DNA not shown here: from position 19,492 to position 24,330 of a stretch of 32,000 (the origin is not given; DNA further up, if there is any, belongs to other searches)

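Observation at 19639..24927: Giant DUF4011 / Upf1-like helicase / Vsr-DUF559-like nuclease / DUF3320 gene: candidate single-gene nucleic-acid defence protein in a methanogen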

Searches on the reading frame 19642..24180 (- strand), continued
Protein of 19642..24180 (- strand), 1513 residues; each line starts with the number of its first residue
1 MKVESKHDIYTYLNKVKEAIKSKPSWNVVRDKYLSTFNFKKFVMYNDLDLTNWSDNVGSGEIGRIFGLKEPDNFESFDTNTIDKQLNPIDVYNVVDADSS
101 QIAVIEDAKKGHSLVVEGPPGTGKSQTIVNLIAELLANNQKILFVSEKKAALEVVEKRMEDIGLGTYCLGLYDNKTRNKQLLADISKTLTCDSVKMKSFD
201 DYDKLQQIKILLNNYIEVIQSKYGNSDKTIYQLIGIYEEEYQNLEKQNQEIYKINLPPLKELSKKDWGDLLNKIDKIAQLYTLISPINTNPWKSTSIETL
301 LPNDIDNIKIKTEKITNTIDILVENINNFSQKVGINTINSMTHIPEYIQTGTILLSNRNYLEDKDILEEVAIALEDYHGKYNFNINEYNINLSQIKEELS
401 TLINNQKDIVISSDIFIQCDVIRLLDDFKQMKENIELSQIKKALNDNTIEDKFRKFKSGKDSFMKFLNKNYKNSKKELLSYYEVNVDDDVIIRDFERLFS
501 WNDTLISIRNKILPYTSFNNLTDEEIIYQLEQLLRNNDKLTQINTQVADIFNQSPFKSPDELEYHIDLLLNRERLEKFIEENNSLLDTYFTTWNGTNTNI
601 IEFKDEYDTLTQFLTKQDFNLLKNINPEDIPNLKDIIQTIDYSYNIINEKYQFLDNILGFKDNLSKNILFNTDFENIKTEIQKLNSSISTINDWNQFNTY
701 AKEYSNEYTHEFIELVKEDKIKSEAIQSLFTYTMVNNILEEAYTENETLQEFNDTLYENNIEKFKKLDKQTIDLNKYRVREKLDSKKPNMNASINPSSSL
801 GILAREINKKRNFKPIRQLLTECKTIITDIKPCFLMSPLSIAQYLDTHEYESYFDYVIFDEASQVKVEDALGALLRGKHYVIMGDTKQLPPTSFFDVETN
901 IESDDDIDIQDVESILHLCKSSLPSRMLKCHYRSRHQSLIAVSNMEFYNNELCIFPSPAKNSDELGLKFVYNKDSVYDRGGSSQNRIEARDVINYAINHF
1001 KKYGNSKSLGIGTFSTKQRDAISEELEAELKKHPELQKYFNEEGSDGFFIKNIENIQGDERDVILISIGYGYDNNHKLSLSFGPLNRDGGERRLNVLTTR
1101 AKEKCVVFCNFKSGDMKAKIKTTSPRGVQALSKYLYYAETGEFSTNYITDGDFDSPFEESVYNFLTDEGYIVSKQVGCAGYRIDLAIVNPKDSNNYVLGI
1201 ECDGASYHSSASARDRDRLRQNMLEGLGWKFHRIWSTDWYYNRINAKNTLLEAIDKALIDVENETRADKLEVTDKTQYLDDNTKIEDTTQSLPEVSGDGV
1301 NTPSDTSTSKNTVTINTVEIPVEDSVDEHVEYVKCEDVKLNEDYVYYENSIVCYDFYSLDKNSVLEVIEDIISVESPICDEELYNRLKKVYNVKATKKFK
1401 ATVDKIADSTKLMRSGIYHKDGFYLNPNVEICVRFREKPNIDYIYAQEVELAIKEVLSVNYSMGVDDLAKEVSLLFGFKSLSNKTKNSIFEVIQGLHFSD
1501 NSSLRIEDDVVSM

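Call 15: find_encoding_contigs(protein=window:19642-24180:-, flank=10000, max_places=6)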
Protein window:19642-24180:- (1513 aa): 1 contig read that carries it; 1 place shown.
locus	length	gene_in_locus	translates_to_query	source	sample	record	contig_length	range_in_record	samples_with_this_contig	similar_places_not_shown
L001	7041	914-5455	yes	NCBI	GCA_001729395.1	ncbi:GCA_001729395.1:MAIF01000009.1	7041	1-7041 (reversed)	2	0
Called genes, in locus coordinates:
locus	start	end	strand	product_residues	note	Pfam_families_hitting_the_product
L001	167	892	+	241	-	PF13195:DUF4011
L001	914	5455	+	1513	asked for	PF13086:AAA_11 (weak), PF13245:AAA_19 (faint), PF13086:AAA_11, PF13087:AAA_12, PF18741:MTES_1575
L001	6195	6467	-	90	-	-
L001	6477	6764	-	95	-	-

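Call 17: list_cluster_members(proteins=[P0001])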
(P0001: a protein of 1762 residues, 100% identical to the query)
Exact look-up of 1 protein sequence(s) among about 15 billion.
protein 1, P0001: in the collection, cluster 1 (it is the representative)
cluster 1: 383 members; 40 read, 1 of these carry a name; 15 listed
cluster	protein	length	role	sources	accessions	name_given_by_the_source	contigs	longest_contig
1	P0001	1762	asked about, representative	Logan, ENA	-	-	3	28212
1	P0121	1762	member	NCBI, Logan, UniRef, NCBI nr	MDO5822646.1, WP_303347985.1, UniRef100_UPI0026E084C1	DUF4011 domain-containing protein [Methanosphaera sp.] | DUF4011 domain-containing protein n=1 Tax=Methanosphaera sp. TaxID=2666342 ...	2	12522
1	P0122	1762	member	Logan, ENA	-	-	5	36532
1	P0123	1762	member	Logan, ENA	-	-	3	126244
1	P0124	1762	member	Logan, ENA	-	-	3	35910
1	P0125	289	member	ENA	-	-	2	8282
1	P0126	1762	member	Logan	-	-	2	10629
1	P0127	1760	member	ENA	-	-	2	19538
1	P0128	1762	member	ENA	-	-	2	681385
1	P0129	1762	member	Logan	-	-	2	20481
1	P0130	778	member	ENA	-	-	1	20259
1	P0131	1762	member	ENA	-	-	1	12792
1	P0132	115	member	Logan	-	-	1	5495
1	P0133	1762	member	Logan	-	-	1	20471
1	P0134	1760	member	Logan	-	-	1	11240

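Call 19: search_protein_families(library=ncbifam, proteins=[P0001], max_evalue=0.001)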
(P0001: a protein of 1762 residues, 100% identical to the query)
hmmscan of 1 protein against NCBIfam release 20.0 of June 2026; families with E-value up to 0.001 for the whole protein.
P0001 (1762 aa): 4 families
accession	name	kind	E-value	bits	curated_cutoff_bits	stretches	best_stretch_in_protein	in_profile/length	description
NF058533.1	antiphage_ProA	equivalog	0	1233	1500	1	6-1728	353-1902/1903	anti-phage protein ProA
NF042953.1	Hhe_antiphage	equivalog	4e-273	909.7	2000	2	869-1536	1048-1713/1797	DUF4011 domain-containing anti-phage protein Hhe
TIGR00376.1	TIGR00376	hypoth_equivalog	4.7e-26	91.4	348.9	3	991-1202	256-454/639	IGHMBP2 family helicase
NF040671.1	PLuB_AAA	exception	4.4e-17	60.8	999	1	1091-1358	951-1230/1256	PLuB system helicase-like protein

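Call 20: search_protein_families(library=padloc, proteins=[P0001], max_evalue=0.001)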
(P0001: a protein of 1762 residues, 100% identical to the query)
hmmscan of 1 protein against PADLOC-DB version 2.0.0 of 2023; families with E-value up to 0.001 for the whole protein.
P0001 (1762 aa): 5 families
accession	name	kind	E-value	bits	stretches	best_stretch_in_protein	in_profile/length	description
PDLC05009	PDC-S37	-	0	1455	2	790-1748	623-1534/1550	-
PDLC02194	Hhe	-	2.6e-196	652.9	2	1008-1525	1285-1801/1911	-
PDLC03920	MkoA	-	3.8e-23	79.8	2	1101-1359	790-1075/1112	-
PDLC03924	MkoC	-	1.2e-20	71.3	2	1079-1401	637-980/1136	-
PDLC04140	mad8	-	8.3e-08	30.1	1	350-458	17-101/314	mads_8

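Call 22: search_solved_structures(query=P0001, max_evalue=0.001)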
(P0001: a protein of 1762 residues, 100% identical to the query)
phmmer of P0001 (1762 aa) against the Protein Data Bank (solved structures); distinct sequences matched with E-value up to 0.001: 6.
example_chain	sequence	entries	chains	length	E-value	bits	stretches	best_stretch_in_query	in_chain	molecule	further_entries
4b3g_A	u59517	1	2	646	4e-10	41.1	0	1099-1143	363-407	DNA-BINDING PROTEIN SMUBP-2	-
4b3f_X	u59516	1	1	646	4.1e-10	41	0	1099-1143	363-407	DNA-BINDING PROTEIN SMUBP-2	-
5mzn_A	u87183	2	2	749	3.7e-08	34.5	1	1102-1357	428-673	Helicase SEN1,Helicase SEN1 | Helicase SEN1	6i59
5eaw_A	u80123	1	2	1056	0.00087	20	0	1102-1141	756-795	DNA replication ATP-dependent helicase/nuclease DNA2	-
5eax_A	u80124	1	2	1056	0.00087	20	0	1102-1141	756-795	DNA replication ATP-dependent helicase/nuclease DNA2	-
5ean_A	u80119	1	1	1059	0.00088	20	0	1102-1141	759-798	DNA replication ATP-dependent helicase/nuclease DNA2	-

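Call 26: find_related_loci(query=P0001, collection=genome_contigs, flank=10000)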
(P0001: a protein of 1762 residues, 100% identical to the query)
Query P0001 (1762 aa) in genome_contigs; peptide patterns used: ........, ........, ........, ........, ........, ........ (x = any residue, [..] = any of these).
16 stretches matched a pattern; 2 encode a relative of the query (tblastn E <= 1e-3); 2 distinct loci.
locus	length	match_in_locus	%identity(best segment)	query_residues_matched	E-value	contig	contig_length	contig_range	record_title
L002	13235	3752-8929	52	17-1746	0e+0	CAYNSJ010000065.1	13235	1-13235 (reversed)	MAG TPA_asm: uncultured Methanobacteriaceae archaeon isolate SRP329715_co1_343 genome assembly, contig: NODE_7096_length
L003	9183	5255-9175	42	17-1392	0e+0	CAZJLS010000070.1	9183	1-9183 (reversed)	MAG TPA_asm: uncultured Methanobacteriaceae archaeon isolate SRP278969_co2_620 genome assembly, contig: NODE_9963_length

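Call 27: find_encoding_contigs(protein=P0001, flank=10000, max_places=6)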
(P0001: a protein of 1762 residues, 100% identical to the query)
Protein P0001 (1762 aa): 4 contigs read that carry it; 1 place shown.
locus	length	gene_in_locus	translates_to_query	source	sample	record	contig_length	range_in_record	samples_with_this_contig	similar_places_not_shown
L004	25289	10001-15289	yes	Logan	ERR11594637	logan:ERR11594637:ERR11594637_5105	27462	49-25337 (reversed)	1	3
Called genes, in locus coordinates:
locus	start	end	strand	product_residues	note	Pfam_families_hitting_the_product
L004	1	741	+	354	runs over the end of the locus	PF01905:DevR (faint)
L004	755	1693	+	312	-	PF09704:Cas_Cas5d (faint)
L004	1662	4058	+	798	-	PF00270:DEAD, PF04851:ResIII, PF22590:Cas3-like_C_2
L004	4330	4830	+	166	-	PF00589:Phage_integrase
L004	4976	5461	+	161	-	-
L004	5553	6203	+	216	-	-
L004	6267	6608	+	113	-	PF09858:DUF2085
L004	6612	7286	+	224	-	-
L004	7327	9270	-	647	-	PF13515:FUSC_2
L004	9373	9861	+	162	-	PF01613:Flavin_Reduct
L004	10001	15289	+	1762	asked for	PF13195:DUF4011, PF13245:AAA_19 (faint), PF13086:AAA_11, PF13087:AAA_12, PF18741:MTES_1575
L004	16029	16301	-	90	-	-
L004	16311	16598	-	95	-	-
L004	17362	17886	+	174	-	-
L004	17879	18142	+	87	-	-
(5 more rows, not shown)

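Call 33: find_encoding_contigs(protein=P0002, flank=10000, max_places=3)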
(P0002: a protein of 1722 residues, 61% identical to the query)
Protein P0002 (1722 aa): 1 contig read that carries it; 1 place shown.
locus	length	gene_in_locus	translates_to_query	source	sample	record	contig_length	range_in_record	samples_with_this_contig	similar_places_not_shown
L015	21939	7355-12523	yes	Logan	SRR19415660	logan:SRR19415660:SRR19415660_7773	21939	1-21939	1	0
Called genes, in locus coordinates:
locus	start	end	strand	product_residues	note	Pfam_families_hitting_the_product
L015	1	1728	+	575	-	?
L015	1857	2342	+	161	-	-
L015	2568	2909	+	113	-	PF09858:DUF2085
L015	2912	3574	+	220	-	-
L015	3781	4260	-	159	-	PF01047:MarR, PF12802:MarR_2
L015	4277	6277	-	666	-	PF13515:FUSC_2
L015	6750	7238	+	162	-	PF01613:Flavin_Reduct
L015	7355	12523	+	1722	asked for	PF13195:DUF4011, PF13086:AAA_11, PF13245:AAA_19 (faint), PF13086:AAA_11 (weak), PF13087:AAA_12, PF18741:MTES_1575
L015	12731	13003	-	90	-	-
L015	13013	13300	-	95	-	-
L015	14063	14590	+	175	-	-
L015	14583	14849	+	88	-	-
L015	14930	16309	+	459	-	PF00083:Sugar_tr (weak), PF07690:MFS_1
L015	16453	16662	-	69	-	PF00125:Histone, PF00808:CBFD_NFYB_HMF, PF15511:CENP-T_C, PF15630:CENP-S (weak)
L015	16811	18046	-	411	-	PF00155:Aminotran_1_2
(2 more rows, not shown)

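Call 34: find_encoding_contigs(protein=P0006, flank=10000, max_places=3)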
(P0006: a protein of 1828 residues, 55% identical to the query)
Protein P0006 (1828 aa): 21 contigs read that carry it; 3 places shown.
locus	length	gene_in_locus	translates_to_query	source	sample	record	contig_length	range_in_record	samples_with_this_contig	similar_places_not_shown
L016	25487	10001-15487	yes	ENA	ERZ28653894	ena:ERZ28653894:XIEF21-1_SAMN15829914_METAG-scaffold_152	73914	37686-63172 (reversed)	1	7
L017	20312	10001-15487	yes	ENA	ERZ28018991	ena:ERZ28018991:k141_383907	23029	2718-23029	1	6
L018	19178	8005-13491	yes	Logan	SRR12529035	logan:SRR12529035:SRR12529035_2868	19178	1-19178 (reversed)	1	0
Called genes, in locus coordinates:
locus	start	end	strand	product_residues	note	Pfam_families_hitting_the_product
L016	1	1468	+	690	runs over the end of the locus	PF02037:SAP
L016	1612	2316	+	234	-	PF02754:CCG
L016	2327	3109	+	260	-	PF01513:NAD_kinase, PF20143:NAD_kinase_C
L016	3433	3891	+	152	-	PF01243:PNPOx_N, PF12900:Pyridox_ox_2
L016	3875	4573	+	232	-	PF03167:UDG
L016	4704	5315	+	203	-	PF00702:Hydrolase, PF12710:HAD (weak), PF13419:HAD_2, PF13242:Hydrolase_like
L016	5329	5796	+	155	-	PF02525:Flavodoxin_2, PF12641:Flavodoxin_3 (faint), PF12682:Flavodoxin_4, PF12724:Flavodoxin_5 (faint)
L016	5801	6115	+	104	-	-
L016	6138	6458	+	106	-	PF02311:AraC_binding (weak), PF07883:Cupin_2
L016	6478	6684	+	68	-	-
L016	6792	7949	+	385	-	PF00155:Aminotran_1_2, PF01053:Cys_Met_Meta_PP (weak)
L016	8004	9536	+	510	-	PF01935:DUF87, PF05872:HerA_C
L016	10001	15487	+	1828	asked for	PF13195:DUF4011, PF13086:AAA_11 (weak), PF13245:AAA_19 (faint), PF13086:AAA_11, PF13087:AAA_12, PF18741:MTES_1575, PF11784:DUF3320 (faint)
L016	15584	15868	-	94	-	-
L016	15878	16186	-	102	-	-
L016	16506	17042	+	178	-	-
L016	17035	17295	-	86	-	-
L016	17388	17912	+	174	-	-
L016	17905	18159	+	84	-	-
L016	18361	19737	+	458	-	PF00083:Sugar_tr, PF07690:MFS_1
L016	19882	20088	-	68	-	PF00125:Histone, PF00808:CBFD_NFYB_HMF, PF07524:Bromo_TP (weak), PF15511:CENP-T_C, PF15630:CENP-S (weak)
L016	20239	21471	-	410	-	PF00155:Aminotran_1_2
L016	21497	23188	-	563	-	PF00749:tRNA-synt_1c, PF03950:tRNA-synt_1c_C, PF20974:tRNA-synt_1c_C2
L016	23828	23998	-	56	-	-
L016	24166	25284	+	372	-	PF09587:PGA_cap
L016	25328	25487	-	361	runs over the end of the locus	PF00149:Metallophos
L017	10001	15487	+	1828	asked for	PF13195:DUF4011, PF13086:AAA_11 (weak), PF13245:AAA_19 (faint), PF13086:AAA_11, PF13087:AAA_12, PF18741:MTES_1575, PF11784:DUF3320 (faint)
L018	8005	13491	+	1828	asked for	PF13195:DUF4011, PF13086:AAA_11 (weak), PF13245:AAA_19 (faint), PF13086:AAA_11, PF13087:AAA_12, PF18741:MTES_1575, PF11784:DUF3320 (faint)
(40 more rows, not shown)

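Call 35: find_encoding_contigs(protein=P0018, flank=10000, max_places=3)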
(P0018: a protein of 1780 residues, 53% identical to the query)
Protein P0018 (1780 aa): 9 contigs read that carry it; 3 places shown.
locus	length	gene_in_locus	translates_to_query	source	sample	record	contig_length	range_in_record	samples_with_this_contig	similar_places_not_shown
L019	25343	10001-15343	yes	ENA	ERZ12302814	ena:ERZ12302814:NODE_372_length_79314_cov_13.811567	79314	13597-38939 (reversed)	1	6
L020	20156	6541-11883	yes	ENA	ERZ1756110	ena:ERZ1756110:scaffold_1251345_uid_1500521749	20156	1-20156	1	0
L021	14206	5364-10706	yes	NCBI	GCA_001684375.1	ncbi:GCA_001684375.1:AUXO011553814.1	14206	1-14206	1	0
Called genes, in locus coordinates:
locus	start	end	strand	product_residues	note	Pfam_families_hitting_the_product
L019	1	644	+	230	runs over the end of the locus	PF13197:DUF4013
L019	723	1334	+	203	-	PF00702:Hydrolase, PF12710:HAD (weak), PF13419:HAD_2, PF13242:Hydrolase_like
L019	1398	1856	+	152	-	PF01243:PNPOx_N, PF12900:Pyridox_ox_2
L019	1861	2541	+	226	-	PF03167:UDG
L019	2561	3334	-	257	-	PF03372:Exo_endo_phos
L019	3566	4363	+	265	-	PF00497:SBP_bac_3, PF12974:Phosphonate-bd (weak)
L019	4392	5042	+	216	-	PF00528:BPD_transp_1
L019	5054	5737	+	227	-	PF02463:SMC_N (faint), PF13175:AAA_15 (faint), PF13476:AAA_23 (weak), PF09818:ABC_ATPase (faint), PF00005:ABC_tran, PF13304:AAA_21 (weak)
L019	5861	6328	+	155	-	PF12641:Flavodoxin_3 (faint), PF12682:Flavodoxin_4, PF12724:Flavodoxin_5 (faint), PF02525:Flavodoxin_2 (weak)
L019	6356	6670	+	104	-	-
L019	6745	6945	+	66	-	-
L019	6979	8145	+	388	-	PF00155:Aminotran_1_2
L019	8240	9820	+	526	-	PF01935:DUF87, PF05872:HerA_C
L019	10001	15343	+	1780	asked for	PF13195:DUF4011, PF13086:AAA_11, PF13245:AAA_19 (faint), PF13086:AAA_11, PF13087:AAA_12, PF18741:MTES_1575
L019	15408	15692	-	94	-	-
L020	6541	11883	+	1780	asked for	PF13195:DUF4011, PF13086:AAA_11, PF13245:AAA_19 (faint), PF13086:AAA_11, PF13087:AAA_12, PF18741:MTES_1575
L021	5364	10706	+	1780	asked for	PF13195:DUF4011, PF13086:AAA_11, PF13245:AAA_19 (faint), PF13086:AAA_11, PF13087:AAA_12, PF18741:MTES_1575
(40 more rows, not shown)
